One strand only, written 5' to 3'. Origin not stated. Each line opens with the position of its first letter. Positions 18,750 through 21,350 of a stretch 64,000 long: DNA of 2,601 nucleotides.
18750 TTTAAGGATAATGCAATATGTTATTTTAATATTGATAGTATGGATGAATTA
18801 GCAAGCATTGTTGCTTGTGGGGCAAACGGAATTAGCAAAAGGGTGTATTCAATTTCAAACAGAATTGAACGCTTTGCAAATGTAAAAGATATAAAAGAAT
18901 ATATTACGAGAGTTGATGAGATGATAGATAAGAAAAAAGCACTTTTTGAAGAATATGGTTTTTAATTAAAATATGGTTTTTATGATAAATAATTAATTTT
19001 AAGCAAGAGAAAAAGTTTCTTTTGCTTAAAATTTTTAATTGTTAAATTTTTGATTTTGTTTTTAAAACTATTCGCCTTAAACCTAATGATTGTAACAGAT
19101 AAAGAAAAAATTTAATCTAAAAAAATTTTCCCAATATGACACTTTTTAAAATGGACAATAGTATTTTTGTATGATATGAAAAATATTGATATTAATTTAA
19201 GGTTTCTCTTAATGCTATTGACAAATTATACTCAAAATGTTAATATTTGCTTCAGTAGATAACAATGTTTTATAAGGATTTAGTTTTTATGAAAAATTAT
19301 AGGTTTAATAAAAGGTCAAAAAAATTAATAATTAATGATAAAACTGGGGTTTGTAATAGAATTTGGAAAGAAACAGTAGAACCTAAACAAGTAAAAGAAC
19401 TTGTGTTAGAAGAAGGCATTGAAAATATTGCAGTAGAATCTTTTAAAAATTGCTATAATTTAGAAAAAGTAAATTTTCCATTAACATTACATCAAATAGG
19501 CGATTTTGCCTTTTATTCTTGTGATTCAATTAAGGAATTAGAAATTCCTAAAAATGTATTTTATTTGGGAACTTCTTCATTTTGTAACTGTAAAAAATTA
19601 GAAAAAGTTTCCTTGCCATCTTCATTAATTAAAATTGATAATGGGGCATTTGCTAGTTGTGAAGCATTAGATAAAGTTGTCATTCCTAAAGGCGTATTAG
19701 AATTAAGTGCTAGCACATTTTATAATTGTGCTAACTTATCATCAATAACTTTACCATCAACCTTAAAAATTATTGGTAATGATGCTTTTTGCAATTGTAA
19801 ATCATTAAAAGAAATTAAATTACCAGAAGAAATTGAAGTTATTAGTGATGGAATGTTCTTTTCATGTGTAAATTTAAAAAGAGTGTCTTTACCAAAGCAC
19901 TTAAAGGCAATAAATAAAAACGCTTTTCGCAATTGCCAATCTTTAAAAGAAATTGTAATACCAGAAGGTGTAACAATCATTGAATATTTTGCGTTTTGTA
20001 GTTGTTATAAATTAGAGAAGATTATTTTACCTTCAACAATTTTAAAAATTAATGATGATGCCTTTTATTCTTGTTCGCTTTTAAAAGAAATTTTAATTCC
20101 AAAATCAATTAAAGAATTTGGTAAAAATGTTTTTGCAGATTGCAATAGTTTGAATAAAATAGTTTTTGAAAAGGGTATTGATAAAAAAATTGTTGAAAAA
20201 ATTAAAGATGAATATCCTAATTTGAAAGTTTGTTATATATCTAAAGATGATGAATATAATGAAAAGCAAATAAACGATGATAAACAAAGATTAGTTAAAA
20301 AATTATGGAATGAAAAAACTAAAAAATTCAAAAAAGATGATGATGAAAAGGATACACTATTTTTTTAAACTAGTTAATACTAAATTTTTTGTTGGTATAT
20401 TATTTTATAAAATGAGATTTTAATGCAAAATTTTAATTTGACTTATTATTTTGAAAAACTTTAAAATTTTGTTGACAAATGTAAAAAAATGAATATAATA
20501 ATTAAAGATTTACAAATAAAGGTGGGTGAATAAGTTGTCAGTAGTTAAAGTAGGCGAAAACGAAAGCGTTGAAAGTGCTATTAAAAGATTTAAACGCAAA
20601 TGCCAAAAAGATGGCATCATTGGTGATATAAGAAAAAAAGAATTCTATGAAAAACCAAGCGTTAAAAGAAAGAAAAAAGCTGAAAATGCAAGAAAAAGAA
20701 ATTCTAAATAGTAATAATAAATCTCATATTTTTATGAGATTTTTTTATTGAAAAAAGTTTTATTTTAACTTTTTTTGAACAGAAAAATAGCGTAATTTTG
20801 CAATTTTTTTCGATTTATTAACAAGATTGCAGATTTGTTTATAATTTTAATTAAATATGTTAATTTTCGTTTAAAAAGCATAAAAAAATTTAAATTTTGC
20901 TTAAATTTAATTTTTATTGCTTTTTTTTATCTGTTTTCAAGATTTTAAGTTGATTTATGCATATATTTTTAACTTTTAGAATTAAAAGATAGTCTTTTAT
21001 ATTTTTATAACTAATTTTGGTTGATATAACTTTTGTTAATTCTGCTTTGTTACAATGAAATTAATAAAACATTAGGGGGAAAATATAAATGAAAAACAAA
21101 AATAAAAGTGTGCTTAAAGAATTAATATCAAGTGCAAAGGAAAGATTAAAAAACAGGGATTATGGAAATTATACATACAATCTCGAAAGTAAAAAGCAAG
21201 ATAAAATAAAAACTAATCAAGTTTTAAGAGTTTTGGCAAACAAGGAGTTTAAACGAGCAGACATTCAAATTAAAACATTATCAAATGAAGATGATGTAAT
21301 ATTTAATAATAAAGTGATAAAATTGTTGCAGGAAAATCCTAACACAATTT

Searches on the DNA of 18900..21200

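Call 91: search_rna_families(source=window, start=18900, end=21200, threshold=gathering)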
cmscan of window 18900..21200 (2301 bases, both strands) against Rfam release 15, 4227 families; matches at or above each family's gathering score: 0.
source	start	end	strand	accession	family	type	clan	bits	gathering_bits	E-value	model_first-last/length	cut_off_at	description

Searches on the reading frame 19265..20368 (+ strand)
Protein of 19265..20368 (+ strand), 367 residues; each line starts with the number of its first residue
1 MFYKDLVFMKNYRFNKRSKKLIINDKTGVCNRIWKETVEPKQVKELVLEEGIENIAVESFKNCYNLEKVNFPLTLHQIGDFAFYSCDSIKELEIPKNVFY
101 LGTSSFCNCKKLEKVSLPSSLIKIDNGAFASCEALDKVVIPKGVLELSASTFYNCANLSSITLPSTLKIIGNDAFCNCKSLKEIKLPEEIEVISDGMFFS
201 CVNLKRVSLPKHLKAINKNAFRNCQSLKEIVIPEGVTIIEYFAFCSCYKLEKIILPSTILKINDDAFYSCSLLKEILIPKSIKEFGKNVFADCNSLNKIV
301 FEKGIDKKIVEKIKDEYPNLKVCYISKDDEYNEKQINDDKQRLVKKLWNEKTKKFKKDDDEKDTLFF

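Call 4: search_protein_families(library=pfam, proteins=[window:19265-20368:+], max_evalue=0.01)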
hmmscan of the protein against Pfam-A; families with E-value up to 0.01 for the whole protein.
window:19265-20368:+ (367 aa): 5 families
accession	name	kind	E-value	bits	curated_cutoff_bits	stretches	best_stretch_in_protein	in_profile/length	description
PF13306.12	LRR_5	-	9.8e-84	278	27.7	3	192-306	2-113/127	BspA type Leucine rich repeat region (6 copies)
PF13855.12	LRR_8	-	3.7e-15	55.9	27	0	146-186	15-56/61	Leucine rich repeat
PF23952.1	LRR_EndoS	-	0.00011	22.8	27.9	0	269-327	57-115/116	Endo-beta-N-acetylglucosaminidase EndoS LRR domain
PF24164.1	TMP_N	-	0.0017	19.2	27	0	208-238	48-78/82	Tape measure protein N-terminal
PF21756.2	DacZ_T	-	0.0058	17.2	27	0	88-125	29-66/106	Probable sensor domain DacZ_T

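Call 5: search_protein_families(library=ncbifam, proteins=[window:19265-20368:+], max_evalue=0.01)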
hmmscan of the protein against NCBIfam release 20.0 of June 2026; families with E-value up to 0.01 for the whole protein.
window:19265-20368:+ (367 aa): 2 families
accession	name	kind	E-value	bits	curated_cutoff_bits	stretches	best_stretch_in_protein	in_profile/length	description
NF047961.1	adhesin_HupY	equivalog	1.9e-38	132.2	1250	3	191-311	175-293/978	leucine-rich repeat adhesin HupY/LrrG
NF045861.1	glide_Gli349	exception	2.6e-18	64.2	1750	2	205-296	2680-2771/3169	gliding machinery surface structure protein Gli349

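Call 41: search_protein_families(library=padloc, proteins=[window:19265-20368:+], max_evalue=0.01)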
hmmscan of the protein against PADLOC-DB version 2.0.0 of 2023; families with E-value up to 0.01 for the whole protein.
window:19265-20368:+ (367 aa): 0 families

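Call 42: search_protein_families(library=phrogs, proteins=[window:19265-20368:+], max_evalue=0.001)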
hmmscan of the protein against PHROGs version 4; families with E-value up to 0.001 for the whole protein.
window:19265-20368:+ (367 aa): 2 families
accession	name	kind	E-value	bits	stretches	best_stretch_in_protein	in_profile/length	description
phrog_35892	-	unknown function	2.7e-92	311.1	4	76-224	543-691/1181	-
phrog_18805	-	unknown function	4.7e-40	138.8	3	83-231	252-404/457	-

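Call 69: predict_structure(alignment_id=A4)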
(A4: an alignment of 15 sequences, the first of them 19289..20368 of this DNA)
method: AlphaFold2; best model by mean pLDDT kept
length: 359 residues; sequences in the alignment: 15
mean_pLDDT: 90.8   pTM: 0.82
mean pLDDT of the five models: 90.8, 90.8, 90.2, 88.1, 87.3
residues with pLDDT >= 90: 292; 70-90: 27; 50-70: 21; < 50: 19
segments of 3 or more residues with pLDDT < 50: 321-327, 350-359
pLDDT, mean of each block of 10 residues (from residue 1): 85 87 82 93 94 96 97 98 97 98 98 97 98 97 98 97 98 98 98 98 97 98 98 98 97 98 97 97 97 95 95 82 50 68 56 37
secondary structure, 60 per line:
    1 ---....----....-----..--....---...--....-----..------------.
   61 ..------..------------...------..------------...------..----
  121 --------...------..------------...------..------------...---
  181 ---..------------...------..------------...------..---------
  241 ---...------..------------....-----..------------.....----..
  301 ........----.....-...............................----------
elements in order: E4-7 E12-15 H25-28 E37-40 E60-62 E83-85 E106-108 E129-131 E152-154 E175-177 E198-200 E221-223 E244-246 E267-270 E290-294 H299-308 E313-317 H319-349

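Call 73: search_solved_structures(query=window:19289-20368:+, max_evalue=0.00001, show_alignments=2)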
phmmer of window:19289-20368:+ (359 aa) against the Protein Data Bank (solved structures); distinct sequences matched with E-value up to 0.00001: 11.
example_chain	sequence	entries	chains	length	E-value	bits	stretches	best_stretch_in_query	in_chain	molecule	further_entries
4fs7_A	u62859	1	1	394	7.5e-56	193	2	52-229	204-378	Uncharacterized protein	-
4gt6_A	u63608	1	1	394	3.8e-42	148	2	149-294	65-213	Cell surface protein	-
4h09_A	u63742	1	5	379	2.4e-32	115.7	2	83-236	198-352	Hypothetical leucine rich repeat protein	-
6mlx_A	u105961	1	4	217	4.3e-26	95.2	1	91-248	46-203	Leucine-rich repeat protein TpLRR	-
4cp6_A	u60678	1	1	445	5.6e-24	88.2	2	106-228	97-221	CHOLINE BINDING PROTEIN PCPA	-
4fdw_A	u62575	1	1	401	3.4e-22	82.3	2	196-270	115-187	leucine rich hypothetical protein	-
4fd0_A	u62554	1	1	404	8.8e-19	71.1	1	138-223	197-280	Leucine rich hypothetical protein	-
3sb4_A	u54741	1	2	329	4.2e-09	39.3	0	24-131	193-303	Hypothetical leucine rich repeat protein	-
4oju_A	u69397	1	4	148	1.9e-08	37.1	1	56-131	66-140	hypothetical leucine rich repeat protein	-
7b1b_A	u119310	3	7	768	3.6e-06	29.6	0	44-261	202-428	Toll-like receptor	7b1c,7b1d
3zyj_A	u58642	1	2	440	9.5e-06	28.3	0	41-262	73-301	LEUCINE-RICH REPEAT-CONTAINING PROTEIN 4C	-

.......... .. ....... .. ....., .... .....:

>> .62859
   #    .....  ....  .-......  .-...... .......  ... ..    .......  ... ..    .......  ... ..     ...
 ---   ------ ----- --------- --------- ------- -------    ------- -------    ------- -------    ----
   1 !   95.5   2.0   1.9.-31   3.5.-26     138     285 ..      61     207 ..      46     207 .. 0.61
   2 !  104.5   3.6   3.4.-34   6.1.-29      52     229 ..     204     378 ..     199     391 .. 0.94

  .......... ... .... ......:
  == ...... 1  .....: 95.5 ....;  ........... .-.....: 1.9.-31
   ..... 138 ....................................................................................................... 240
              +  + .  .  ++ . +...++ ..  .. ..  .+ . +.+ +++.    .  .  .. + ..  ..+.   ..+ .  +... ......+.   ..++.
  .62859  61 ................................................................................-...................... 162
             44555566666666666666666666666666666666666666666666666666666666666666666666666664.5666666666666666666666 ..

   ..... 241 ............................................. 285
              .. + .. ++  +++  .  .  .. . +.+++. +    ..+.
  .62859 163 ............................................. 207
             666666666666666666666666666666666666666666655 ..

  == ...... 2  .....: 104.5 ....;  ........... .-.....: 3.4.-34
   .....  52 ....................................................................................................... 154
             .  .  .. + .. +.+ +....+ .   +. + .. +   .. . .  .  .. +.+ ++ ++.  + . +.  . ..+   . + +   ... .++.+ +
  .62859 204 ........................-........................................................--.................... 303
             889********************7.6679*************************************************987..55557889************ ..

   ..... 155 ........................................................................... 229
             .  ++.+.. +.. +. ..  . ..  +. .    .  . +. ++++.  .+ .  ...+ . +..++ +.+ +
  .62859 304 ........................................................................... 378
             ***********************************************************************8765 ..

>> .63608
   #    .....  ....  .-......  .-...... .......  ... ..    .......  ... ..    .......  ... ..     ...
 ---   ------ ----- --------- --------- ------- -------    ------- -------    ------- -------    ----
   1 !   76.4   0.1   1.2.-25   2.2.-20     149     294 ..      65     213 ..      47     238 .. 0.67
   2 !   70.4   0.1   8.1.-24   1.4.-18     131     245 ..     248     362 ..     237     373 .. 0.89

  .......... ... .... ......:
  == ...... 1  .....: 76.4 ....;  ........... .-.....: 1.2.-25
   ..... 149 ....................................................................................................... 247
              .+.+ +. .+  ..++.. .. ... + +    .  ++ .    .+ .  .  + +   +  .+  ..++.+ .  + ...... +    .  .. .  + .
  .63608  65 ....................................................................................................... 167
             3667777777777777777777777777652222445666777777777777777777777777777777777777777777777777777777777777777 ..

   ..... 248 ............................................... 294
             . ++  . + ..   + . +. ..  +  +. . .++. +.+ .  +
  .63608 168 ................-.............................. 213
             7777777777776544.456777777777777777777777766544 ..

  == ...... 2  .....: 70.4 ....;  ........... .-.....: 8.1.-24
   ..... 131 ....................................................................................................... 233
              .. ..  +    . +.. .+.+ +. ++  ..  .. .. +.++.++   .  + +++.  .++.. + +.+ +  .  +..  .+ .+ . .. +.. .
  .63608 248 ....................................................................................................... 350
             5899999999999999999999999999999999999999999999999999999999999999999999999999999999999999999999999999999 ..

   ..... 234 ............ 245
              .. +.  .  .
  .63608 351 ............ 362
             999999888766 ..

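Call 87: search_dna_similar(query=window:19289-20368:+, collection=phages, mode=protein, max_rows=15)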
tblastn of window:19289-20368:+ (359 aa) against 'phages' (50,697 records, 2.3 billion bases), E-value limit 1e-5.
Records with a match: 37; places in all: 116; records where one place covers at least 80% of the query: 1.
Best place of each record, by identity: <60% 37.
By first word of the organism name: Bacteriophage 28; Ruminococcus 2; phage 2; uncultured 2; Lachnospiraceae 1; Caudoviricetes 1; Oscillospirales 1.
By host as written in the record: - 32; Ruminococcus sp. 2; Lachnospiraceae 1; Bos mutus 1; Oscillospirales 1.
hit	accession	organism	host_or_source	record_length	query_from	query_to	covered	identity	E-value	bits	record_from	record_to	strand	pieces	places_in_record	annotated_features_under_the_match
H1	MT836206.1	Bacteriophage sp.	human fecal samples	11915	21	293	76%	31.0%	1e-34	140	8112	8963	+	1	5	record has no annotation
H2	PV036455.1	Lachnospiraceae phage IMGVR 15430980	Lachnospiraceae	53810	34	283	70%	32.9%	3e-28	121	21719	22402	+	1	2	hypothetical protein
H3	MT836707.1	Bacteriophage sp.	human fecal samples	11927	11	273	73%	30.9%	2e-16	168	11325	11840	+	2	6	record has no annotation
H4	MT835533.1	Bacteriophage sp.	human fecal samples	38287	33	291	72%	31.4%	3e-18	154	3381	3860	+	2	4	record has no annotation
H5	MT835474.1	Bacteriophage sp.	human fecal samples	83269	34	290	72%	30.5%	6e-23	179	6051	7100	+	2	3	record has no annotation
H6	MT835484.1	Bacteriophage sp.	human fecal samples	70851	44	293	70%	31.2%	6e-28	120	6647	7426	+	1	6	record has no annotation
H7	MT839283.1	Bacteriophage sp.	human fecal samples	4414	27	292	74%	29.2%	7e-14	152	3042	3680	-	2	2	record has no annotation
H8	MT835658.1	Bacteriophage sp.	human fecal samples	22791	69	285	60%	35.3%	3e-36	145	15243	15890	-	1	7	record has no annotation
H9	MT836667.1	Bacteriophage sp.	human fecal samples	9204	4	292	81%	26.4%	1e-16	161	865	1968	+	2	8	record has no annotation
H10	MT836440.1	Bacteriophage sp.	human fecal samples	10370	47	292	69%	30.1%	5e-31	129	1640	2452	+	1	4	record has no annotation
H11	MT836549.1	Bacteriophage sp.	human fecal samples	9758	34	293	70%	29.2%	1e-9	128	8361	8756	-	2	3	record has no annotation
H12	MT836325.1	Bacteriophage sp.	human fecal samples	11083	14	291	77%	26.5%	4e-28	121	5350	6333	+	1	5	record has no annotation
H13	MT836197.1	Bacteriophage sp.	human fecal samples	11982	74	293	61%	32.7%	3e-10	200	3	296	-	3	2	record has no annotation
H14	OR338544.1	Caudoviricetes sp.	Bos mutus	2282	33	291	72%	27.6%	5e-36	144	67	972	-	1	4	hypothetical protein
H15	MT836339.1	Bacteriophage sp.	human fecal samples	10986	66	291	63%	31.4%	1e-28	123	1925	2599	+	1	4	record has no annotation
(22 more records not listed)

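Call 92: find_related_loci(query=window:19289-20368:+, collection=metagenome_contigs, flank=5000)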
Query window:19289-20368:+ (359 aa) in metagenome_contigs; peptide patterns used: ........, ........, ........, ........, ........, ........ (x = any residue, [..] = any of these).
90 stretches matched a pattern; 7 encode a relative of the query (tblastn E <= 1e-3); 7 distinct loci.
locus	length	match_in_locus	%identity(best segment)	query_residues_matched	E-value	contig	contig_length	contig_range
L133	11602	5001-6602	29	33-299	2e-31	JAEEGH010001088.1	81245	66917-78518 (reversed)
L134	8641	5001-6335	32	27-303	2e-30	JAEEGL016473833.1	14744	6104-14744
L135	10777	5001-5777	29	24-292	1e-27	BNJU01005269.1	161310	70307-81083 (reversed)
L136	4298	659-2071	29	33-313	1e-22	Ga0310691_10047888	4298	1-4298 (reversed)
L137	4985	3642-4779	32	43-291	3e-10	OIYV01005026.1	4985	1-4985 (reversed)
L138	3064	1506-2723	27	42-300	6e-9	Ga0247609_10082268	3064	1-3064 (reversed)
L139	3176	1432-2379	26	42-350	6e-5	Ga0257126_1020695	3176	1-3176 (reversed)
